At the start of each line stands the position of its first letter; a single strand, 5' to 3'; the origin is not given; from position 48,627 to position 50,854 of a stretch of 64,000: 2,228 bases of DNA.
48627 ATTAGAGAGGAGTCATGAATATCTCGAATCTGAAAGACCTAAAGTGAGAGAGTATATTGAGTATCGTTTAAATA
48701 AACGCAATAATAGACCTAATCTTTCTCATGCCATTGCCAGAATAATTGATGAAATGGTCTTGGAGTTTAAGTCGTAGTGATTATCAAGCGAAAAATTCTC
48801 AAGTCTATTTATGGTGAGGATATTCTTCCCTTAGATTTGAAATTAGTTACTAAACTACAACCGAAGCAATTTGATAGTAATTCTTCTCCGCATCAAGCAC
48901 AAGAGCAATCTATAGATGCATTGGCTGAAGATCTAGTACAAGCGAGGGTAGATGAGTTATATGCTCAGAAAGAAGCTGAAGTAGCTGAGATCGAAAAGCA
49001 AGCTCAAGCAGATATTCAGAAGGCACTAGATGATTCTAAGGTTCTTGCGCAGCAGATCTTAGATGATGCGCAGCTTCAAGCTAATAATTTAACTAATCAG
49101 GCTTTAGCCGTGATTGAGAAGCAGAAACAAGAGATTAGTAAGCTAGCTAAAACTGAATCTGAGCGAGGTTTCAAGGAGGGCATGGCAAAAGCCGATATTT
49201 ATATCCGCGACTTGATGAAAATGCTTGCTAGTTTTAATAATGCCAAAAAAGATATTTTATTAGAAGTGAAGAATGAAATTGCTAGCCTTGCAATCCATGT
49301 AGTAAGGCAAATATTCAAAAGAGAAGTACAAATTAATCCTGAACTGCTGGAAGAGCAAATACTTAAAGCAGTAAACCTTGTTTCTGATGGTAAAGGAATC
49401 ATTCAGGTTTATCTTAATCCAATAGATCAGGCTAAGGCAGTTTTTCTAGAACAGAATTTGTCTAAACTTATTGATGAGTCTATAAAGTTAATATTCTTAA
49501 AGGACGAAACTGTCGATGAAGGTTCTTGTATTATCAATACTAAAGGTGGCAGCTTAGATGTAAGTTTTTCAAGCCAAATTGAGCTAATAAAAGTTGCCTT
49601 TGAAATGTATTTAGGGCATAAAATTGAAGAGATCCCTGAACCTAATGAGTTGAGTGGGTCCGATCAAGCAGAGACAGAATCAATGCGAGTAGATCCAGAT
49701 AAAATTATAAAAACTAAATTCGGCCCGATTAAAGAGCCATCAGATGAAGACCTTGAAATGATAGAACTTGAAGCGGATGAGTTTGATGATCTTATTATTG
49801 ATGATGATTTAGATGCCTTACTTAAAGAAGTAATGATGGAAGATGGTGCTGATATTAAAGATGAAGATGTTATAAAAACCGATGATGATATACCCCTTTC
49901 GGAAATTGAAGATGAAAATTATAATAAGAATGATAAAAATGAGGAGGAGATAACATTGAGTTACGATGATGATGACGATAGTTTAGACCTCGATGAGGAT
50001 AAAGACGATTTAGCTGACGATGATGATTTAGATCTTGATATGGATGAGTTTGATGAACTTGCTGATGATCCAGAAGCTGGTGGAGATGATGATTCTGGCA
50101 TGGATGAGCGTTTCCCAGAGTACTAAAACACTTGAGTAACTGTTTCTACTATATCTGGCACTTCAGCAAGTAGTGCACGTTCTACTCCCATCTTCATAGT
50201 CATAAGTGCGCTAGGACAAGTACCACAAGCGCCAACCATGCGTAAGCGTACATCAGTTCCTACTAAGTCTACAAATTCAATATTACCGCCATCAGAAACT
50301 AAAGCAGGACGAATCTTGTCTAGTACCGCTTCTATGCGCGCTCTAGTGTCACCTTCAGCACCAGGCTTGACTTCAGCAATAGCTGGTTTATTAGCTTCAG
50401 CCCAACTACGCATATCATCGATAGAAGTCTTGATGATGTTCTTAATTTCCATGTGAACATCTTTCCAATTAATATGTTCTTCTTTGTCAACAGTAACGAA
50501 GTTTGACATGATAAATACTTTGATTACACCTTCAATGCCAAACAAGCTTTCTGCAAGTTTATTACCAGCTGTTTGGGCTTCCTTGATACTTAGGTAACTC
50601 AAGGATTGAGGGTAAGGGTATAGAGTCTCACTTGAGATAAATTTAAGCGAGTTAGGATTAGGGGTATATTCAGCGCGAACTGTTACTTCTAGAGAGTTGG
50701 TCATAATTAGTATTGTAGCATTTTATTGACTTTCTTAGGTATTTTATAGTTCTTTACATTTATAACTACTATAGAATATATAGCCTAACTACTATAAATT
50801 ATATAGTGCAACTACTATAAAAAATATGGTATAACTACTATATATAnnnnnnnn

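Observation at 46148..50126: Minimal flagellar cluster: fliE-fliF, a 124 aa ORF in place of fliG, and FliH with a long acidic tail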

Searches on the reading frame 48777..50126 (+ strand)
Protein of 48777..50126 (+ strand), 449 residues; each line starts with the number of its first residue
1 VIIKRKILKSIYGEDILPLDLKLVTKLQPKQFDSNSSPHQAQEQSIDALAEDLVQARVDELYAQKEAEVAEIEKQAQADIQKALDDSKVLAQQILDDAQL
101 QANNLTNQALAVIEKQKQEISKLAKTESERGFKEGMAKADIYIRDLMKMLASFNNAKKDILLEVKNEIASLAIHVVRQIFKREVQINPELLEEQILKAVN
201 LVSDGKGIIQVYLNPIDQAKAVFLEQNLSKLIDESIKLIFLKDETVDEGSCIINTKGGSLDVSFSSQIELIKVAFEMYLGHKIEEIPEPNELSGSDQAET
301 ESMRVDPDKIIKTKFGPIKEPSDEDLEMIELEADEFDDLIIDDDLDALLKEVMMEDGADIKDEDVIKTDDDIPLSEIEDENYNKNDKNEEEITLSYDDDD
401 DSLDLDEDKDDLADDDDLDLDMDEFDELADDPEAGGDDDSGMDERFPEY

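Call 3: search_protein_families(library=pfam, proteins=[window:48777-50126:+], max_evalue=1)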
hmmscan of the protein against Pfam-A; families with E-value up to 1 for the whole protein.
window:48777-50126:+ (449 aa): 1 family
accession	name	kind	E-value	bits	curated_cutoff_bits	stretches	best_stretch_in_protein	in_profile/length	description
PF02108.21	FliH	-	7.7e-16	58.6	24.1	1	144-269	5-126/128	Flagellar assembly protein FliH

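Call 4: search_protein_families(library=ncbifam, proteins=[window:48777-50126:+], max_evalue=1)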
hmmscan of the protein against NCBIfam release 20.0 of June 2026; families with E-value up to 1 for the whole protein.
window:48777-50126:+ (449 aa): 14 families
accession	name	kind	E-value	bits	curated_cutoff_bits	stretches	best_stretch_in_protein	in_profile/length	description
NF005198.1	PRK06669.1-3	equivalog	2.8e-16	59.6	200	1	47-273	66-291/299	flagellar assembly protein FliH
NF004968.0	PRK06328.1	equivalog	1.5e-14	53.8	220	1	95-283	28-208/223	HrpE/YscL family type III secretion apparatus protein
TIGR03825.1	FliH_bacil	equivalog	5.2e-12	45.8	148.9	1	67-273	29-242/255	flagellar assembly protein FliH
NF004270.2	PRK05687.2-1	equivalog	1.3e-10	41.3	180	1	129-269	80-216/223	flagellar assembly protein FliH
NF005392.0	PRK06937.1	equivalog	5.7e-10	38.8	159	1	79-281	19-205/209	HrpE/YscL family type III secretion apparatus protein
NF006574.0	PRK09098.1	subfamily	2.3e-09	37.1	278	1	80-417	30-271/277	HrpE/YscL family type III secretion apparatus protein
NF004267.1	PRK05687.1-3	equivalog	7.5e-08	31.8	293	1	128-271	112-252/266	flagellar assembly protein FliH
TIGR02499.1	HrpE_YscL_not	equivalog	1.6e-07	31.5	78.7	1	84-263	13-166/166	type III secretion system stator protein SctL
NF004269.1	PRK05687.1-5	equivalog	1e-06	28.6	279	1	64-270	32-224/249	flagellar assembly protein FliH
NF004266.1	PRK05687.1-1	equivalog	5.6e-05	22.7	260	1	59-266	9-216/230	flagellar assembly protein FliH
NF009925.1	PRK13386.1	equivalog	0.0044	16.3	192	1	130-269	77-214/228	flagellar assembly protein FliH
NF004411.0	PRK05759.1-2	equivalog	0.097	12.8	131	0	65-133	48-114/156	F0F1 ATP synthase subunit B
NF005607.0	PRK07353.1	equivalog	0.11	12.2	131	1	56-122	68-134/155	F0F1 ATP synthase subunit B'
TIGR01144.1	ATP_synt_b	equivalog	0.33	10.8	65.5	0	63-185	25-132/147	F0F1 ATP synthase subunit B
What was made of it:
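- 48777..50126 (+): fliH (449 aa). The FliH domain covers residues 144-269 (nt 49206-49583). NF005198 at 2.8e-16 (calls 3, 4).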

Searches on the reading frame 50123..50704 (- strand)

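Call 3: search_protein_families(library=pfam, proteins=[window:50123-50704:-], max_evalue=1)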
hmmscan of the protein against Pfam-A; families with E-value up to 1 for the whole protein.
window:50123-50704:- (193 aa): 4 families
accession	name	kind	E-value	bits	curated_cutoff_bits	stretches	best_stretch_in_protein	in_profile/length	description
PF01106.22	NifU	-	1.2e-23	83.5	27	1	124-187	1-65/67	NifU-like domain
PF08712.16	Nfu_N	-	2e-23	82.7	27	1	10-95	2-85/88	Scaffold protein Nfu/NifU N terminal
PF24654.2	CEP76_N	-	0.14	12.9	27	1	76-99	8-31/60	CEP76 N-terminal domain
PF11684.13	DUF3280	-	0.2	12.4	30.1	1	117-183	22-89/138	Protein of unknown function (DUF2380)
